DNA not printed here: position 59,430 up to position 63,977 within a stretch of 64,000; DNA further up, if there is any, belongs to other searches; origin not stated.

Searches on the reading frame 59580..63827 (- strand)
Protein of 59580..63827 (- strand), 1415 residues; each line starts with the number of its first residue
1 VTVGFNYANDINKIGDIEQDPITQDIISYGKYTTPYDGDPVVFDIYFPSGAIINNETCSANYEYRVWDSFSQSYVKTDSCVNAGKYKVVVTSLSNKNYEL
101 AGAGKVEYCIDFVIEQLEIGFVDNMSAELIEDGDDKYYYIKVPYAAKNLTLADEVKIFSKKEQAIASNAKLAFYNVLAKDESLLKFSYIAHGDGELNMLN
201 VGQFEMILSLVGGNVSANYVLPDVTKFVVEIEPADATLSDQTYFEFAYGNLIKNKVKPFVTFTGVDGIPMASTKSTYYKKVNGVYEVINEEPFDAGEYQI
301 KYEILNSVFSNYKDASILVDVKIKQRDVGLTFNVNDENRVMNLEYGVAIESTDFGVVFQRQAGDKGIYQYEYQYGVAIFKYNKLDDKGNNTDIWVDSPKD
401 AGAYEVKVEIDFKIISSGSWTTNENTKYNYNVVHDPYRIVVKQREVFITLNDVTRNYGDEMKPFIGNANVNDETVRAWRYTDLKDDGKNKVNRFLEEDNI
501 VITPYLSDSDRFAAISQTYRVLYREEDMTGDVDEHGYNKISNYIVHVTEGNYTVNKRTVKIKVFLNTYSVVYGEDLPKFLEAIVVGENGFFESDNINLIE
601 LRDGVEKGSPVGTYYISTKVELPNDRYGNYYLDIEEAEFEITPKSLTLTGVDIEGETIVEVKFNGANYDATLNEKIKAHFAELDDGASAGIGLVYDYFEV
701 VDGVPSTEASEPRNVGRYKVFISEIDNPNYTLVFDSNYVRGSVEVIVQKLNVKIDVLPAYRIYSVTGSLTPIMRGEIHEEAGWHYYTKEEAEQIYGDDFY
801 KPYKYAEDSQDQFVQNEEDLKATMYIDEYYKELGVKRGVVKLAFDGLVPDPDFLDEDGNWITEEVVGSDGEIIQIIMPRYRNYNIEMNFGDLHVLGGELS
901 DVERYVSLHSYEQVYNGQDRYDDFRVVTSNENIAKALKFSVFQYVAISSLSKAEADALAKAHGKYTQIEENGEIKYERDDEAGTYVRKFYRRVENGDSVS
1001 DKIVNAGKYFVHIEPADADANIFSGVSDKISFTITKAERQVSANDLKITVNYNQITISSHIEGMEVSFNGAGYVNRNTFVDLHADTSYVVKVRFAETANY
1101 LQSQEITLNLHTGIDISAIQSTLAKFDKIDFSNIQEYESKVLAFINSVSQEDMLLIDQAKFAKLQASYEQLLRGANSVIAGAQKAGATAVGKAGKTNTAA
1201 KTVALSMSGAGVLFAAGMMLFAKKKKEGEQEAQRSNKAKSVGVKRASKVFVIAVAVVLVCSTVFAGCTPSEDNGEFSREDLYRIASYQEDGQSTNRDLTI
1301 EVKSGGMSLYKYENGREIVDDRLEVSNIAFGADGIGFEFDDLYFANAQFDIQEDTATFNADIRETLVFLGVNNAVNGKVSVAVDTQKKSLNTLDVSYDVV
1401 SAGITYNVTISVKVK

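Call 20: search_protein_families(library=pfam, proteins=[window:59580-63827:-], max_evalue=0.001)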
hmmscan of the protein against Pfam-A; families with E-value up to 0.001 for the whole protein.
window:59580-63827:- (1415 aa): 1 family
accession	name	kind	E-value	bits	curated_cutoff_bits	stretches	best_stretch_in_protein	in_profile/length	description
PF18676.6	MBG_2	-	1.3e-07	32.5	25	0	562-638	2-70/72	MBG domain (YGX type)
